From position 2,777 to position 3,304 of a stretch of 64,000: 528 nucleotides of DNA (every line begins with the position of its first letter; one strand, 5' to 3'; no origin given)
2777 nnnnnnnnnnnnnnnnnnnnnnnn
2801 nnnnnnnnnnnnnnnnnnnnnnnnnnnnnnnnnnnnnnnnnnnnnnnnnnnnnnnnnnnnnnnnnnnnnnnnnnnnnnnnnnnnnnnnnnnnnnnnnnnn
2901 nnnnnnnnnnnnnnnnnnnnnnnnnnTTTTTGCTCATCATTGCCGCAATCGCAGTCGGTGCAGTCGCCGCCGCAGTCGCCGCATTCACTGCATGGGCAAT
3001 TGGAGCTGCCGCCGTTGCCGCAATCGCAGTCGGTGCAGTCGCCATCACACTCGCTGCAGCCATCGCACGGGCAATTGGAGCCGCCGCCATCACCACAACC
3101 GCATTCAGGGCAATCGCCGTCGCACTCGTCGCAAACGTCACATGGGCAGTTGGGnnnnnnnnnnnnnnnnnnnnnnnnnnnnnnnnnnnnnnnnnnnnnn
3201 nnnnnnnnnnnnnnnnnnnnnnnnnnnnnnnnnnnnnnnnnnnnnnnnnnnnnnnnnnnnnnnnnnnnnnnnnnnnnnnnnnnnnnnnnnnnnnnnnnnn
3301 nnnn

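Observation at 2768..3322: Tandem 7-Cys repeat tail (~51 Cys in ~185 aa) replacing the anchor module of a surface beta-helix protein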

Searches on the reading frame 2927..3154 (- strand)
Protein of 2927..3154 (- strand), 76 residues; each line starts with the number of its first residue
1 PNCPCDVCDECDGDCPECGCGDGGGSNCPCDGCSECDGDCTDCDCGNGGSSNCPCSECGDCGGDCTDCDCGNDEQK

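Call 44: search_protein_families(library=ncbifam, max_evalue=10, proteins=[window:2927-3154:-])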
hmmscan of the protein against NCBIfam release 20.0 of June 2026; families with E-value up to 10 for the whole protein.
seq(76 aa): 0 families

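Call 45: search_protein_families(library=pfam, max_evalue=10, proteins=[window:2927-3154:-])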
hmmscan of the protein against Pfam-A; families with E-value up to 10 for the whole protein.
seq(76 aa): 0 families
